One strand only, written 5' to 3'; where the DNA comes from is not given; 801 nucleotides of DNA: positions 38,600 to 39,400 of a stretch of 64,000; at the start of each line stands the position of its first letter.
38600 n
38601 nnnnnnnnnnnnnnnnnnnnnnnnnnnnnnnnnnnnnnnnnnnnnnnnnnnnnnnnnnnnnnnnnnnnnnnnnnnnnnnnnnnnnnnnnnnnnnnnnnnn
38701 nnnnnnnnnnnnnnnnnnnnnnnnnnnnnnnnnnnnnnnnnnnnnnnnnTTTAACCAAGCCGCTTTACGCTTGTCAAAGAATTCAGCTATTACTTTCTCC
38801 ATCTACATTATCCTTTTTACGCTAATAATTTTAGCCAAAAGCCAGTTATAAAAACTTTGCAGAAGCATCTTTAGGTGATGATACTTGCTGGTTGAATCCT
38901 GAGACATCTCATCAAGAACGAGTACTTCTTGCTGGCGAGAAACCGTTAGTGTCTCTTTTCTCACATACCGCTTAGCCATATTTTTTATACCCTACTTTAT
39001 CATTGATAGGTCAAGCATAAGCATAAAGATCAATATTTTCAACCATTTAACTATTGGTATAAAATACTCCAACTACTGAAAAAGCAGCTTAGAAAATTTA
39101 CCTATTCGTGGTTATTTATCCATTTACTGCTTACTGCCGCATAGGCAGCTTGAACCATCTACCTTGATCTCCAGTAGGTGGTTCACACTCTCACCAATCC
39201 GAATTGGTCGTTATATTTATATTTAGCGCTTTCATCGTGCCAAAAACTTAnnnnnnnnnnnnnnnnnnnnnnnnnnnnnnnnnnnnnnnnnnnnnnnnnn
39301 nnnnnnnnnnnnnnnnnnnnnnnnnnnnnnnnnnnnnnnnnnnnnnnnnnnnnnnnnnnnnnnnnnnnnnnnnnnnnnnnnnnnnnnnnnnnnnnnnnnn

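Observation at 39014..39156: Degenerate mini-CRISPR in the cas2-3/cas8f gap; its pseudo-spacer has a CC PAM plus seed-only match next to the csy-operon promoter (CreR/CreA-like)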

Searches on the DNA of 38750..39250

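Call 75: search_rna_families(source=window, start=38750, end=39250, threshold=evalue, max_evalue=1)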
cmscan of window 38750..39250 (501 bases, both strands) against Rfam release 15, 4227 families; matches with E-value up to 1: 1.
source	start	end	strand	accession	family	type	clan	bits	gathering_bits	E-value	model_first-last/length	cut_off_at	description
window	39134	39151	+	RF01317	CRISPR-DR4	Gene; CRISPR;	CL00014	22.4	35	0.021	6-23/28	no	CRISPR RNA direct repeat element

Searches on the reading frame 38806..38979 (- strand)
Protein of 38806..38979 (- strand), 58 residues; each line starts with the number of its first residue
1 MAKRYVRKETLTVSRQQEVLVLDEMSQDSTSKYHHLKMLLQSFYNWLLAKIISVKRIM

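Call 16: search_protein_families(library=pfam, proteins=[window:38806-38979:-], max_evalue=10)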
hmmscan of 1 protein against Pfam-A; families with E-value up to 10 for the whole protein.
seq(58 aa): 0 families

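Call 17: search_protein_families(library=phrogs, proteins=[window:38806-38979:-], max_evalue=10)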
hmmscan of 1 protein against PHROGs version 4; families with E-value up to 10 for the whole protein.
seq(58 aa): 1 family
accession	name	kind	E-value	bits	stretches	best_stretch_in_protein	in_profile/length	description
phrog_36537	-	unknown function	0.064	14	1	24-57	27-60/73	-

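Call 19: find_homologous_proteins(query=window:38806-38979:-, max_evalue=0.01)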
Query seq(58 aa) (58 aa): 1 proteins with E <= 0.01 among 1 candidates.
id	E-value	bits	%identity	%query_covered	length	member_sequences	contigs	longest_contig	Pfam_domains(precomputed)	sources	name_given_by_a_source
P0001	8.8e-19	83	73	97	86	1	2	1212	-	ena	-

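Call 29: find_encoding_contigs(protein=P0001, flank=5000)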
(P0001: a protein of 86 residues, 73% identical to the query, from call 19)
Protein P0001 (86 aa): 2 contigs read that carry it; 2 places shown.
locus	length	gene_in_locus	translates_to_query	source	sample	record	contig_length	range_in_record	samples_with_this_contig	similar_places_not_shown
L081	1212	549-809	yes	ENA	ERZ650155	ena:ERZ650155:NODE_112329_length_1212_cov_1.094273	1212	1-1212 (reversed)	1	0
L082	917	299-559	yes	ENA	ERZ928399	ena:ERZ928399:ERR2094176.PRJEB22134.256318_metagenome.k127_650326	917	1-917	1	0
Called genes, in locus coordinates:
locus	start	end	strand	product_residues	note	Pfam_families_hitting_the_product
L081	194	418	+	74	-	PF21802:Cas3-like_C (weak)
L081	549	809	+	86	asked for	-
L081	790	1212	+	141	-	?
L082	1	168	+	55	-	?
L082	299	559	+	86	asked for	-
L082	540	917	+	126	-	?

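Call 43: find_homologous_proteins(query=A3, max_evalue=0.001)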
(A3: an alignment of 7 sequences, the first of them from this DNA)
Query A3 (7 sequences) (58 aa, profile of the alignment): 17 proteins with E <= 0.001 among 156 candidates.
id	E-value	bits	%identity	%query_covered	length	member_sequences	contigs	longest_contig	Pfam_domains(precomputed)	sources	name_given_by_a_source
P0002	2.6e-25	106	32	86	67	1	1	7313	-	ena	-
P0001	1.8e-20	91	73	97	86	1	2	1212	-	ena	-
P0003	1.2e-19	88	37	86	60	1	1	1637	-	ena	-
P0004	7.1e-19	86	48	40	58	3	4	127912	-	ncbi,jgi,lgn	jgi:hypothetical protein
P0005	4.9e-18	83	39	57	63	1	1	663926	-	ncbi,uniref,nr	ncbi:hypothetical protein J7384_01985 [Endozoicomonas sp. G2_1]|uniref:hypothetical protein n=1 Tax=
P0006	5.8e-17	79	37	86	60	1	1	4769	-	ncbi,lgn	-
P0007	1.3e-15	75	-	-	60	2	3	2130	-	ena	-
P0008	7.6e-15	73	-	-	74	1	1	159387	-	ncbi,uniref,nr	ncbi:hypothetical protein BGP78_01745 [Pseudoalteromonas sp. MSK9-3]|uniref:hypothetical protein n=1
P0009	8.1e-15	73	-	-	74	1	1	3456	-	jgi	-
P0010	1.6e-14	72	-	-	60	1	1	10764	-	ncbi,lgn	-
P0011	5.7e-14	70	-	-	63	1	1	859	-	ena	-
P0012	5.3e-13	67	-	-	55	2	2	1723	-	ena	-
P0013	2.8e-11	61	-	-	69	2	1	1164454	-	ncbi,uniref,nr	ncbi:hypothetical protein PCIT_b0891 [Pseudoalteromonas citrea]|uniref:Uncharacterized protein n=1 T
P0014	3.0e-11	61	42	62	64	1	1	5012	-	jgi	jgi:hypothetical protein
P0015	1.2e-6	46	52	97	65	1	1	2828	-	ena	-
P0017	2.9e-4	39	37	71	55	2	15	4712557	-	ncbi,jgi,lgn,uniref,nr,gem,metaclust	ncbi:hypothetical protein [Marinomonas mediterranea]|jgi:hypothetical protein|uniref:Uncharacterized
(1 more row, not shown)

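Call 46: find_encoding_contigs(protein=P0017, flank=2500, max_places=3)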
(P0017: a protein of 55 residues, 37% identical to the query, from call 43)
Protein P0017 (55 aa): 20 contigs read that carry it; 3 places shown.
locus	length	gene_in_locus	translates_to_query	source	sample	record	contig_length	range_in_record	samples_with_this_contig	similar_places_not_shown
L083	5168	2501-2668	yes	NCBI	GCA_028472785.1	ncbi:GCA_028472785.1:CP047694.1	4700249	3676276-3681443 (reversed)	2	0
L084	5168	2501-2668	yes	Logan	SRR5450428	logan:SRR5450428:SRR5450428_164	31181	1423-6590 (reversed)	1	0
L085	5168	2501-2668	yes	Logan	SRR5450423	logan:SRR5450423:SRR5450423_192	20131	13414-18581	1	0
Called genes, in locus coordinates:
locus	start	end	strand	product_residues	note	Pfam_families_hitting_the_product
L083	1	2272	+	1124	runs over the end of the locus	PF21384:Cas3_I-F_Cas2, PF18019:Cas3_HD (weak), PF00270:DEAD (faint), PF22590:Cas3-like_C_2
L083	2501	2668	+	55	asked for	-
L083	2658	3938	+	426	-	PF09611:Cas_Csy1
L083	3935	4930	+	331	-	PF09614:Cas_Csy2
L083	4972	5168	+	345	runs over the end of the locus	PF09615:Cas_Csy3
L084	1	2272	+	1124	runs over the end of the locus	PF21384:Cas3_I-F_Cas2, PF18019:Cas3_HD (weak), PF00270:DEAD (faint), PF22590:Cas3-like_C_2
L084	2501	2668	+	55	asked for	-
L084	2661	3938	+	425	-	PF09611:Cas_Csy1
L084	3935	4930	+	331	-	PF09614:Cas_Csy2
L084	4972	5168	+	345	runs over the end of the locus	PF09615:Cas_Csy3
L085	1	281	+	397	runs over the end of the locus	PF05206:TRM13 (faint), PF13679:Methyltransf_32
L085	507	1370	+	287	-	PF26109:WHD_BrxR, PF13280:WYL, PF26107:BrxR_CTD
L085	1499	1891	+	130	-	-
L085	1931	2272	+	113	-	PF21802:Cas3-like_C (weak)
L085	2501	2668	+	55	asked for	-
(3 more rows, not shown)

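Call 47: find_encoding_contigs(protein=P0015, flank=2500, max_places=2)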
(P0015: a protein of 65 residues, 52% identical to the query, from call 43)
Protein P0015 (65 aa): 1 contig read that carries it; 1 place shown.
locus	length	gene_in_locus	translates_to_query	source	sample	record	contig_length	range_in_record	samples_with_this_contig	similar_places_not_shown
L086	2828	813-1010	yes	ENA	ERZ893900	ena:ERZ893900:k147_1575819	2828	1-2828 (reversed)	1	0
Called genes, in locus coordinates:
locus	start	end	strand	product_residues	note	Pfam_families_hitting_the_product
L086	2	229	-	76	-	?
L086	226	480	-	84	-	PF07927:HicA_toxin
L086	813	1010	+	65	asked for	-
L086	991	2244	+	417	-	PF09611:Cas_Csy1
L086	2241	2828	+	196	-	?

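Call 48: find_encoding_contigs(protein=P0004, flank=2500, max_places=2)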
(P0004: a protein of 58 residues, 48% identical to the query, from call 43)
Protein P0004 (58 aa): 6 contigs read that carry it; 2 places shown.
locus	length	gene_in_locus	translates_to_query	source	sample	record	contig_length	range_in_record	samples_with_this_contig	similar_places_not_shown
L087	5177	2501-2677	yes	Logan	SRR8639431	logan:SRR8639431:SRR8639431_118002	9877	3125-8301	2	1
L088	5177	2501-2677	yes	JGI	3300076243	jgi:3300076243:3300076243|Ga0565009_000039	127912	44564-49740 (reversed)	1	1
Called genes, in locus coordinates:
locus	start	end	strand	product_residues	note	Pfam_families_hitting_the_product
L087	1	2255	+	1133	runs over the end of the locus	PF21384:Cas3_I-F_Cas2, PF18019:Cas3_HD (weak), PF00270:DEAD (faint), PF22590:Cas3-like_C_2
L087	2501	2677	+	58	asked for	-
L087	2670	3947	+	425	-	PF09611:Cas_Csy1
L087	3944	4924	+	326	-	PF09614:Cas_Csy2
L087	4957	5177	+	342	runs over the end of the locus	PF09615:Cas_Csy3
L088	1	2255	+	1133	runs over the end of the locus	PF21384:Cas3_I-F_Cas2, PF18019:Cas3_HD (weak), PF00270:DEAD (faint), PF22590:Cas3-like_C_2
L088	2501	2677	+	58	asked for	-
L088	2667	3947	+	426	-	PF09611:Cas_Csy1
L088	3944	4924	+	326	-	PF09614:Cas_Csy2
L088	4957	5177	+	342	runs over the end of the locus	PF09615:Cas_Csy3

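Call 52: search_protein_representatives(protein=window:38806-38979:-)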
Query: 58 residues. Proteins with E-value up to 0.001 (for the whole library): 4; up to 1e-10: 1; up to 1e-30: 0. The best 4 are listed.
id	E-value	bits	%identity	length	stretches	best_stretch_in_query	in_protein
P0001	2.8e-19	83.1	73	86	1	1-56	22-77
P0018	1.2e-07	47.1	47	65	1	1-55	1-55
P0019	6.0e-05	38.8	33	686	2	26-49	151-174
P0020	3.8e-04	36.3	45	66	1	1-56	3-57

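Call 58: search_solved_structures(query=A4, max_evalue=10)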
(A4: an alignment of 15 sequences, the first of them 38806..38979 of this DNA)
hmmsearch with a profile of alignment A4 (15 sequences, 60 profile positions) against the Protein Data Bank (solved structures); distinct sequences matched with E-value up to 10: 6.
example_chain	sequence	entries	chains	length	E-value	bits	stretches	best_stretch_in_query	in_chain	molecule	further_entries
8wi2_A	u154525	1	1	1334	1.4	12.4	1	12-54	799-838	ATP-binding cassette sub-family C member 5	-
8wi5_A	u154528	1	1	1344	1.4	12.3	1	12-54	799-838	ATP-binding cassette sub-family C member 5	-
8wi4_A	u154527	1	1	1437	1.5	12.3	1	12-54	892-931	ATP-binding cassette sub-family C member 5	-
8wi0_A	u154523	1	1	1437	1.7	12.1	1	12-54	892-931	ATP-binding cassette sub-family C member 5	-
8kci_A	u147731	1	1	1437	1.7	12.1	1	12-54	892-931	ATP-binding cassette sub-family C member 5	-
8wi3_A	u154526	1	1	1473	1.9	12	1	12-54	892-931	ATP-binding cassette sub-family C member 5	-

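Call 59: search_protein_families(library=padloc, alignment_id=A4, max_evalue=1)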
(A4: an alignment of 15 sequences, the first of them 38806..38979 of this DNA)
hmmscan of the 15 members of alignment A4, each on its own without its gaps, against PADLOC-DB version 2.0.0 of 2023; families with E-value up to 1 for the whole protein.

A. member 1, window:38806-38979:- (58 aa): 0 families

B. families by the number of members that match (of 15 scanned): 0 families

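Call 63: search_protein_families(library=pfam, alignment_id=A4, max_evalue=1)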
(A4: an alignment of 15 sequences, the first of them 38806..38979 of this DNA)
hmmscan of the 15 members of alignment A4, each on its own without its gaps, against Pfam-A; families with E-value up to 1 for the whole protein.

A. member 1, window:38806-38979:- (58 aa): 0 families

B. families by the number of members that match (of 15 scanned): 5 families
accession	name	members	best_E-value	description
PF24954.1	DUF7763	1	0.013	Domain of unknown function (DUF7763)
PF18689.6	PriX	1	0.056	Primase X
PF18231.7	SerK_C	1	0.11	L-serine kinase SerK, C-terminal domain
PF19990.4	DUF6426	1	0.11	Family of unknown function (DUF6426)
PF09108.16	Xol-1_N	1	0.14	Switch protein XOL-1, N-terminal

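Call 65: predict_structure(alignment_id=A4)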
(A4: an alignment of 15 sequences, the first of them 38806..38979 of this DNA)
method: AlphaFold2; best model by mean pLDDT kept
length: 58 residues; sequences in the alignment: 15
mean_pLDDT: 69.6   pTM: 0.33
mean pLDDT of the five models: 69.6, 68.3, 68.2, 67.8, 65.6
residues with pLDDT >= 90: 7; 70-90: 20; 50-70: 30; < 50: 1
segments of 3 or more residues with pLDDT < 50: none
pLDDT, mean of each block of 10 residues (from residue 1): 63 54 56 79 91 75
secondary structure, 60 per line:
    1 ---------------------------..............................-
elements in order: H28-57

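Call 69: find_encoding_contigs(protein=P0014, flank=2500, max_places=2)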
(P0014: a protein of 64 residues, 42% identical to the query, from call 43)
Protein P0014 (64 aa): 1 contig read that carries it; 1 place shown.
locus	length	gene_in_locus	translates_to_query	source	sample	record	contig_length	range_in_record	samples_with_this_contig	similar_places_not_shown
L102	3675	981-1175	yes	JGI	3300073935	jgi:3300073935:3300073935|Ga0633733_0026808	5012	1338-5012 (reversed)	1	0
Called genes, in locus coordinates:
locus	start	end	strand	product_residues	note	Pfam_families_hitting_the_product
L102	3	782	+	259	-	?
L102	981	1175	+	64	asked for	-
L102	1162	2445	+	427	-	PF09611:Cas_Csy1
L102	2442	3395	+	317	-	PF09614:Cas_Csy2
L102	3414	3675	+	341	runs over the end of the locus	PF09615:Cas_Csy3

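Call 70: find_encoding_contigs(protein=P0006, flank=2500, max_places=2)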
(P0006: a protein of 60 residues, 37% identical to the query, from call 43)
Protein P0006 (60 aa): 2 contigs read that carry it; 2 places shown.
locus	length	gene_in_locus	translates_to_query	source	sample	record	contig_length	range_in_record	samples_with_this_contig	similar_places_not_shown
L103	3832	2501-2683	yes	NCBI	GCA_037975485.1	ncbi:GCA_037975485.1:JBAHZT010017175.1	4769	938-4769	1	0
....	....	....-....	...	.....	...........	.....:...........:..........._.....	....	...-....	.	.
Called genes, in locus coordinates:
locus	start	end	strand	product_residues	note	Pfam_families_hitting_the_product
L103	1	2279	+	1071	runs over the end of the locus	?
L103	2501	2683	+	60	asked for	-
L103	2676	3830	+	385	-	?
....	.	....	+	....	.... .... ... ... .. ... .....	?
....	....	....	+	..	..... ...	-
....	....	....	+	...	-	?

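Call 71: find_encoding_contigs(protein=P0007, flank=2500, max_places=2)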
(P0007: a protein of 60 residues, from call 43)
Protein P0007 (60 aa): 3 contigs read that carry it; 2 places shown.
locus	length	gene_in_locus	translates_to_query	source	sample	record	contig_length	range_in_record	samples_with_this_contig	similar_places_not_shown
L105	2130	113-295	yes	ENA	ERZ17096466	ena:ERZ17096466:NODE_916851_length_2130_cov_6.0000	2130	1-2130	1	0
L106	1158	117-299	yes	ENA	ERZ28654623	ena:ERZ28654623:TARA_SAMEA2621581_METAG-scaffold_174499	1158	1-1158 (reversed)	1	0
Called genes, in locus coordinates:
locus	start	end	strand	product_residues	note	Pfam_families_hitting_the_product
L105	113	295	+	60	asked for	-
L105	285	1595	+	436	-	PF09611:Cas_Csy1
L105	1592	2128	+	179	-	?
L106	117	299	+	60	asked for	-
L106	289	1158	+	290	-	?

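Call 81: find_encoding_contigs(protein=P0005, flank=7000, max_places=1)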
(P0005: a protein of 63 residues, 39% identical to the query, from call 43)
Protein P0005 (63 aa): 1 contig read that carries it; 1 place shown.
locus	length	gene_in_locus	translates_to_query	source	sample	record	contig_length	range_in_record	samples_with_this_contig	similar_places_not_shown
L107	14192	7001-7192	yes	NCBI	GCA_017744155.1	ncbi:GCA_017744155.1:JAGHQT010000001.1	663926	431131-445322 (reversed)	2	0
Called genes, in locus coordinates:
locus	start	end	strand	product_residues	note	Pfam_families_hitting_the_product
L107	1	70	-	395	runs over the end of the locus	PF00438:S-AdoMet_synt_N, PF02772:S-AdoMet_synt_M, PF02773:S-AdoMet_synt_C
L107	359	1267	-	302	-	PF01177:Asp_Glu_race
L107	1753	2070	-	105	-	PF05164:ZapA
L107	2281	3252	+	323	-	PF01867:Cas_Cas1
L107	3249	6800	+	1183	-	PF21384:Cas3_I-F_Cas2, PF00270:DEAD (faint), PF22590:Cas3-like_C_2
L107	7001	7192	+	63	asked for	-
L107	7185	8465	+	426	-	PF09611:Cas_Csy1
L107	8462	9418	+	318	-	PF09614:Cas_Csy2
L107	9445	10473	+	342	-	PF09615:Cas_Csy3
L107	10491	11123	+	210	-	PF09618:Cas_Csy4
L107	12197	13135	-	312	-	PF00561:Abhydrolase_1, PF12146:Hydrolase_4, PF12697:Abhydrolase_6, PF03096:Ndr (weak)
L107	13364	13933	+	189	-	PF03695:UPF0149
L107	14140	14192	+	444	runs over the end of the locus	PF05195:AMP_N, PF00557:Peptidase_M24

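Call 82: find_encoding_contigs(protein=P0017, flank=7000, max_places=1)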
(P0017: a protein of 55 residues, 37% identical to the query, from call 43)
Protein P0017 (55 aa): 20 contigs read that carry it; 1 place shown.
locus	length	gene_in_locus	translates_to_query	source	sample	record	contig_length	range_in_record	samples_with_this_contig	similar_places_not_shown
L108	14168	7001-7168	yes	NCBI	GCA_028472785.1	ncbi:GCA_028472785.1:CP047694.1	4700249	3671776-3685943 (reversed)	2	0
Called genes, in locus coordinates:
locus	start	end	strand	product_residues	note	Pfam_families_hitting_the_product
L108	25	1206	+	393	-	PF05206:TRM13 (faint), PF13679:Methyltransf_32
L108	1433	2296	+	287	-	PF26109:WHD_BrxR, PF13280:WYL, PF26107:BrxR_CTD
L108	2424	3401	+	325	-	PF01867:Cas_Cas1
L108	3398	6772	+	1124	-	PF21384:Cas3_I-F_Cas2, PF18019:Cas3_HD (weak), PF00270:DEAD (faint), PF22590:Cas3-like_C_2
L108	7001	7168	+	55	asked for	-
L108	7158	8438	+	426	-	PF09611:Cas_Csy1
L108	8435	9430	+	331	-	PF09614:Cas_Csy2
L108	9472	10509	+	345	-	PF09615:Cas_Csy3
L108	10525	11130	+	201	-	PF09618:Cas_Csy4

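Call 83: find_encoding_contigs(protein=P0004, flank=7000, max_places=2)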
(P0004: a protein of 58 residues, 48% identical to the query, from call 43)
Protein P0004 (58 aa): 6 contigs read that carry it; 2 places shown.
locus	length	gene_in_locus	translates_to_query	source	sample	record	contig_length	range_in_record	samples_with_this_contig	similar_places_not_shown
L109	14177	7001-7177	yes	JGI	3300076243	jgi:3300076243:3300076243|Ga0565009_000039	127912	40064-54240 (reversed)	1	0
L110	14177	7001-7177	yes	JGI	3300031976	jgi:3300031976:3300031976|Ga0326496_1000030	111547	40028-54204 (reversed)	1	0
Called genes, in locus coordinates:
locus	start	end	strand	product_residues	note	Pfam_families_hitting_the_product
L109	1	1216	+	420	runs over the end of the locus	PF13679:Methyltransf_32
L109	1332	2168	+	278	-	PF26109:WHD_BrxR, PF13280:WYL, PF26107:BrxR_CTD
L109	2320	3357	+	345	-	PF01867:Cas_Cas1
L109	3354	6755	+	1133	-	PF21384:Cas3_I-F_Cas2, PF18019:Cas3_HD (weak), PF00270:DEAD (faint), PF22590:Cas3-like_C_2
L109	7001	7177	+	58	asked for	-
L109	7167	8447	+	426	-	PF09611:Cas_Csy1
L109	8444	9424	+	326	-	PF09614:Cas_Csy2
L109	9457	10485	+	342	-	PF09615:Cas_Csy3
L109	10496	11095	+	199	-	PF09618:Cas_Csy4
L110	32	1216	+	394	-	PF13679:Methyltransf_32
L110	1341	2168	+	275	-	PF26109:WHD_BrxR, PF13280:WYL, PF26107:BrxR_CTD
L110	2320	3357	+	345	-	PF01867:Cas_Cas1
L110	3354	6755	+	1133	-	PF21384:Cas3_I-F_Cas2, PF18019:Cas3_HD (weak), PF00270:DEAD (faint), PF22590:Cas3-like_C_2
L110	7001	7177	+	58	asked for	-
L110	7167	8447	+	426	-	PF09611:Cas_Csy1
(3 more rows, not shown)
